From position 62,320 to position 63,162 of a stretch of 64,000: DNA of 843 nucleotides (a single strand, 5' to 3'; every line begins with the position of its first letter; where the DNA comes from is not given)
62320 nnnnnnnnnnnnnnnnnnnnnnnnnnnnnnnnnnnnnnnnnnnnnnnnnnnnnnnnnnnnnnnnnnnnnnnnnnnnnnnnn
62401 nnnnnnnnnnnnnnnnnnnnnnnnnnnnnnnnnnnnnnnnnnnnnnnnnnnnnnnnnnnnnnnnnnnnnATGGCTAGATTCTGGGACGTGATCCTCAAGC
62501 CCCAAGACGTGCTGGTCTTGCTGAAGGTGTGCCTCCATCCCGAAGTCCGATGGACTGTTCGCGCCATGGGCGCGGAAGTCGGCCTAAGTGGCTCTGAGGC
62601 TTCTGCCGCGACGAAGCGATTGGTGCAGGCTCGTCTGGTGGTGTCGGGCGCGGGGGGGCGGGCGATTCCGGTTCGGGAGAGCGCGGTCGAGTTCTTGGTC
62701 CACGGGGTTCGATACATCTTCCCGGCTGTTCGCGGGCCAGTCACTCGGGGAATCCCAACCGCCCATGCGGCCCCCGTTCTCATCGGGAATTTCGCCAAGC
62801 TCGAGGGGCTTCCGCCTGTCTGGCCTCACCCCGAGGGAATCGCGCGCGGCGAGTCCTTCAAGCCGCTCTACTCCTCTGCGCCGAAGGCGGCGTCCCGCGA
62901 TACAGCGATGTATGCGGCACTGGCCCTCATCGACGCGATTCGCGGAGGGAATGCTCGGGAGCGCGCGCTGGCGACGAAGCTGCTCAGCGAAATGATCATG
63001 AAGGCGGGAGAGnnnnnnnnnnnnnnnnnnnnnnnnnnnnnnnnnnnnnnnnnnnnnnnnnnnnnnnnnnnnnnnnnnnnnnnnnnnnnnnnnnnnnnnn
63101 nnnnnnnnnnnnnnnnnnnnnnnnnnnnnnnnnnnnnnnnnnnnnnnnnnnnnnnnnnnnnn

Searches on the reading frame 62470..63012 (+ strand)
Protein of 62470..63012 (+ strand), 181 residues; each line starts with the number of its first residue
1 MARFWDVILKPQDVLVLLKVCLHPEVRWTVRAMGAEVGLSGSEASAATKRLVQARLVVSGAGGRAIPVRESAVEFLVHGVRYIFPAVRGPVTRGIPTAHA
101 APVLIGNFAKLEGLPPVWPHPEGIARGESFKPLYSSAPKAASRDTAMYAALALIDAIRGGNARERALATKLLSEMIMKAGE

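Call 11: search_protein_families(library=pfam, proteins=[window:62470-63012:+], max_evalue=1)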
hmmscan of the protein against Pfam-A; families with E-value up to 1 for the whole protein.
window:62470-63012:+ (181 aa): 1 family
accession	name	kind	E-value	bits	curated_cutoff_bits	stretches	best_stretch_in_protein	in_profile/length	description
PF12802.13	MarR_2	-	0.00079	20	27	1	9-63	3-59/61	MarR family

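Call 12: search_protein_families(library=ncbifam, proteins=[window:62470-63012:+], max_evalue=1)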
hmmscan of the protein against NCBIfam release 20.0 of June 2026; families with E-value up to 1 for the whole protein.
window:62470-63012:+ (181 aa): 0 families

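Call 13: search_protein_families(library=padloc, proteins=[window:62470-63012:+], max_evalue=1)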
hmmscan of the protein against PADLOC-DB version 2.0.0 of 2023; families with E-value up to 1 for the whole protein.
window:62470-63012:+ (181 aa): 1 family
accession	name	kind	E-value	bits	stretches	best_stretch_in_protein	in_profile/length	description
PDLC04515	PDC-M21A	-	1.1e-43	147.3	1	27-178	52-204/205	-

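Call 19: find_homologous_proteins(query=window:62470-63012:+)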
Query window:62470-63012:+ (181 aa): 852 proteins with E <= 0.001 among 1165 candidates; the best 120 are listed.
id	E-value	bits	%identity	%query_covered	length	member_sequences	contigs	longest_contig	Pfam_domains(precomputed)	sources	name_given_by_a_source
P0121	1.7e-111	388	100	100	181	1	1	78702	-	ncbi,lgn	-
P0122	2.0e-60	222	62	96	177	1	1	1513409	-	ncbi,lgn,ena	-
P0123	5.2e-56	207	59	95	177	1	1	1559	-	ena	-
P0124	2.3e-55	205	59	95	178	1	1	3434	-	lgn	-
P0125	5.8e-55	204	60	93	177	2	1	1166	-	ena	-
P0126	6.3e-55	204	57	96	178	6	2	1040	-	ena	-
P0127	1.9e-54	202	57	95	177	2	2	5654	-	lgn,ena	-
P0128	2.3e-54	202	57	95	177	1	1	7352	-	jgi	jgi:hypothetical protein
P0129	3.1e-53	198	59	94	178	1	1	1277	-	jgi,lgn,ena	-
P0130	4.7e-53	198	55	96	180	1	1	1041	-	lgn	-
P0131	1.3e-50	190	58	94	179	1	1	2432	-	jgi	jgi:hypothetical protein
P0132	2.2e-50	189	55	93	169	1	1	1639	-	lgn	-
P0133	5.1e-50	188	54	93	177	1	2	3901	-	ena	-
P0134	1.4e-49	186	55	93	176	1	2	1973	-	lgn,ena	-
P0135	1.8e-49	186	53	96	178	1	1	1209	-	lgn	-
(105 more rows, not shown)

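Call 33: search_solved_structures(query=window:62470-63012:+, max_evalue=10, show_alignments=2)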
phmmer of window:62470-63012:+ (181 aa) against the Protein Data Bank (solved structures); distinct sequences matched with E-value up to 10: 1.
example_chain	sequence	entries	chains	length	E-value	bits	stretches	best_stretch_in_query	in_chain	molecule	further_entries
6ncl_a2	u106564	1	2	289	0.34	14.2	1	64-122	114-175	P10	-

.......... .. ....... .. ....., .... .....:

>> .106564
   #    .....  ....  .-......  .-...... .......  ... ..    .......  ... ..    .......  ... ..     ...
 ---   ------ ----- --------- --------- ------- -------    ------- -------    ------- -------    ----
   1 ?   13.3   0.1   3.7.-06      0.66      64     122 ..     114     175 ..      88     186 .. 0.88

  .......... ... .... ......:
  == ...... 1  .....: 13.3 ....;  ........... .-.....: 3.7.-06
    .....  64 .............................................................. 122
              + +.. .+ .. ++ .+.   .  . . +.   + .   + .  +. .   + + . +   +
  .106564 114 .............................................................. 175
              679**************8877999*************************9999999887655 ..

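Call 41: find_related_loci(query=A2, collection=metagenome_contigs, flank=6000)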
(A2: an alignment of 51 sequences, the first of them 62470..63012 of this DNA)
Query A2 (181 aa) in metagenome_contigs; peptide patterns used: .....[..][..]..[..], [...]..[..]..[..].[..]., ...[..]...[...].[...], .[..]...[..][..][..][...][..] (x = any residue, [..] = any of these).
600 stretches matched a pattern (row limit reached: there are more); 518 encode a relative of the query (tblastn E <= 1e-3); the best 80 are kept; 80 distinct loci.
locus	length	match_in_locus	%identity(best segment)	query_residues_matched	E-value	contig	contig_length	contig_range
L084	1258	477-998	53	6-179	2e-55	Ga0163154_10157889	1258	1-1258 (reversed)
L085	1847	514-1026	53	7-176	1e-52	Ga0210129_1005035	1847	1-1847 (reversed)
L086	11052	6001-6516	55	9-178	2e-50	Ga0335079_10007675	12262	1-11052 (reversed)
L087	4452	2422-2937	54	9-178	3e-50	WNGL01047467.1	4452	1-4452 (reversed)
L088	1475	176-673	51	9-176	8e-51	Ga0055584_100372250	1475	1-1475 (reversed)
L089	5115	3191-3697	51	9-177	6e-49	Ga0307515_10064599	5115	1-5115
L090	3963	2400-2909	54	9-176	1e-48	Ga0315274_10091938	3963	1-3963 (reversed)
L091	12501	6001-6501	50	7-176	1e-47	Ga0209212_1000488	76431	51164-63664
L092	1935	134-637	49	9-180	3e-48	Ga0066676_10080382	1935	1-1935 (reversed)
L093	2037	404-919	46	9-181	5e-48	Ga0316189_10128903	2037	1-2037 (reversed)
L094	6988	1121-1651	50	3-180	3e-47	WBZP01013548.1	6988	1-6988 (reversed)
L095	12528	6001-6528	50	3-181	3e-47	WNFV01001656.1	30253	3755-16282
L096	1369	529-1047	46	6-178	7e-49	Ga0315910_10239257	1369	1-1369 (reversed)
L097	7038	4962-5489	50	3-181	3e-47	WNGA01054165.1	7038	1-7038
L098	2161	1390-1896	53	9-178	3e-47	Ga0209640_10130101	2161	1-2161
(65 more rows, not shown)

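Call 42: find_related_loci(query=A2, collection=viral_contigs, flank=6000)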
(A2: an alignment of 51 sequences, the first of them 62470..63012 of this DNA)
Query A2 (181 aa) in viral_contigs; peptide patterns used: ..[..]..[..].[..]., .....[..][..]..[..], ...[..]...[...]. (x = any residue, [..] = any of these).
36 stretches matched a pattern; 2 encode a relative of the query (tblastn E <= 1e-3); 2 distinct loci.
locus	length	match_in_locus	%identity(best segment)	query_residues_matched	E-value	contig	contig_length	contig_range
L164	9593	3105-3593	47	9-172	1e-43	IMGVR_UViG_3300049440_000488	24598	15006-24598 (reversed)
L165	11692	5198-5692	47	7-172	7e-39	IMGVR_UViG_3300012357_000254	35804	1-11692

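Call 46: predict_structure(alignment_id=A2)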
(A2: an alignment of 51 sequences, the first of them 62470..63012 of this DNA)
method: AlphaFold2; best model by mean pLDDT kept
length: 181 residues; sequences in the alignment: 51
mean_pLDDT: 95.4   pTM: 0.91
mean pLDDT of the five models: 95.4, 94.6, 94.1, 94.0, 93.3
residues with pLDDT >= 90: 166; 70-90: 10; 50-70: 5; < 50: 0
segments of 3 or more residues with pLDDT < 50: none
pLDDT, mean of each block of 10 residues (from residue 1): 76 98 95 97 97 96 93 98 98 98 93 94 97 98 98 98 97 97 90
secondary structure, 60 per line:
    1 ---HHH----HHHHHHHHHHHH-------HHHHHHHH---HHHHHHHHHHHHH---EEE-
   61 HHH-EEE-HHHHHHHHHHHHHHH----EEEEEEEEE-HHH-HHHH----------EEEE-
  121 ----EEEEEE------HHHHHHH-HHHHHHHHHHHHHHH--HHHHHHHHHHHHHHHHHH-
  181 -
elements in order: H11-22 H30-37 H41-53 E57-59 E65-67 H69-83 E88-96 H102-105 E116-119 E125-130 H137-143 H145-159 H162-179

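Call 61: fold_search(model_id=the predicted structure, library=pdb)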
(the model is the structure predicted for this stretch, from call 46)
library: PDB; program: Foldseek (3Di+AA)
matches with E <= 10: 1306; with E <= 0.001: 0
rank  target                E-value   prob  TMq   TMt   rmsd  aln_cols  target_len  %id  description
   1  5trd_A                1.6e-02  1.00  0.32  0.27  12.8        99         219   15  Structure of RbkR (Riboflavin Kinase) from Thermoplasma acidophilum determined in complex with CTP and its cognate DNA (released 2016-11-23)
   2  3cta                  6.6e-02  0.99  0.32  0.31  11.5        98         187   14  Crystal structure of riboflavin kinase from Thermoplasma acidophilum (released 2008-04-29)
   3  8pvz_B                7.7e-02  1.00  0.33  0.42   2.8        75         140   20  Manganese-dependent transcriptional repressor DR2539 complexed with cadmium (released 2024-05-08)
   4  5trd_B                9.7e-02  0.98  0.31  0.27  12.7        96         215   14  Structure of RbkR (Riboflavin Kinase) from Thermoplasma acidophilum determined in complex with CTP and its cognate DNA (released 2016-11-23)
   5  5cvi_A                1.0e-01  0.99  0.31  0.27   3.0        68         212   12  Structure of the manganese regulator SloR (released 2015-08-12)
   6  8pvt_B                1.3e-01  0.99  0.33  0.41   2.9        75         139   19  Manganese-dependent transcriptional repressor DR2539 complexed with cadmium (SAD 7 keV) (released 2024-05-08)
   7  2qq9                  1.3e-01  0.99  0.33  0.29   3.9        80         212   15  Crystal Structure of DtxR(D6A C102D) Complexed with Nickel(II) (released 2007-10-30)
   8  2qqb                  1.4e-01  0.98  0.30  0.26   4.6        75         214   16  Crystal Structure of DtxR(M10A C102D) Complexed with Nickel(II) (released 2007-10-30)
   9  8sbf_B                1.4e-01  0.96  0.29  0.19   4.0        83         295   20  Full-length structure of the LysR-type transcriptional regulator, ACIAD0746, from Acinetobacter baylyi (released 2024-04-17)
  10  2pfb_A                1.5e-01  0.99  0.29  0.40   2.6        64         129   19  Structure of oxidized OhrR from Xanthamonas campestris (released 2007-12-11)
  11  5cvi_B                1.5e-01  0.98  0.31  0.26   3.6        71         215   13  Structure of the manganese regulator SloR (released 2015-08-12)
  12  5eeg_B                1.5e-01  0.96  0.30  0.18   4.2        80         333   21  Crystal structure of carminomycin-4-O-methyltransferase DnrK in complex with tetrazole-SAH (released 2015-12-23)
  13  1xcv                  1.6e-01  0.98  0.32  0.40   6.8        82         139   16  Crystal Structure Of (H79AC102D)Dtxr complexed with Nickel(II) (released 2005-08-16)
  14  7oz3_A                1.7e-01  0.97  0.30  0.27   3.6        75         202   19  S. agalactiae BusR in complex with its busA-promotor DNA (released 2021-08-11)
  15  7oy1_B                1.7e-01  0.96  0.30  0.17   3.9        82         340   20  DnrK mutant RTCR (released 2022-07-13)
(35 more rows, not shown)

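Call 73: search_solved_structures(query=A2, max_evalue=10, show_alignments=2)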
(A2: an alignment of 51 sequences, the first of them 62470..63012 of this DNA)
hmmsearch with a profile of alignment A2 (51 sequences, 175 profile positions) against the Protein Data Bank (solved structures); distinct sequences matched with E-value up to 10: 8.
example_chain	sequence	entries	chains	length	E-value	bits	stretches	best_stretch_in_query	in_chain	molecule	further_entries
2d1h_A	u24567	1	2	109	0.052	16.3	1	3-57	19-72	109aa long hypothetical transcriptional regulator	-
2vn2_A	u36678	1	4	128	0.11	15.3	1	24-87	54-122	CHROMOSOME REPLICATION INITIATION PROTEIN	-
5jlu_A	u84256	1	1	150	0.29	13.9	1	15-62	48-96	Adhesin competence repressor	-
5jls_A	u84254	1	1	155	0.31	13.8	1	15-62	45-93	Adhesin competence repressor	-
5zr4_A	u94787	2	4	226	0.94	12.2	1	6-59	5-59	Metal-dependent transcriptional regulator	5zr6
3tgn_A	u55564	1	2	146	1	12.1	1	15-57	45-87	Adc operon repressor AdcR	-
8ebt_A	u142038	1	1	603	1.6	11.5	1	98-132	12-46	General transcription and DNA repair factor IIH helicase subunit XPB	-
6nmi_A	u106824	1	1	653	1.6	11.4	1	98-132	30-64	General transcription and DNA repair factor IIH helicase subunit XPB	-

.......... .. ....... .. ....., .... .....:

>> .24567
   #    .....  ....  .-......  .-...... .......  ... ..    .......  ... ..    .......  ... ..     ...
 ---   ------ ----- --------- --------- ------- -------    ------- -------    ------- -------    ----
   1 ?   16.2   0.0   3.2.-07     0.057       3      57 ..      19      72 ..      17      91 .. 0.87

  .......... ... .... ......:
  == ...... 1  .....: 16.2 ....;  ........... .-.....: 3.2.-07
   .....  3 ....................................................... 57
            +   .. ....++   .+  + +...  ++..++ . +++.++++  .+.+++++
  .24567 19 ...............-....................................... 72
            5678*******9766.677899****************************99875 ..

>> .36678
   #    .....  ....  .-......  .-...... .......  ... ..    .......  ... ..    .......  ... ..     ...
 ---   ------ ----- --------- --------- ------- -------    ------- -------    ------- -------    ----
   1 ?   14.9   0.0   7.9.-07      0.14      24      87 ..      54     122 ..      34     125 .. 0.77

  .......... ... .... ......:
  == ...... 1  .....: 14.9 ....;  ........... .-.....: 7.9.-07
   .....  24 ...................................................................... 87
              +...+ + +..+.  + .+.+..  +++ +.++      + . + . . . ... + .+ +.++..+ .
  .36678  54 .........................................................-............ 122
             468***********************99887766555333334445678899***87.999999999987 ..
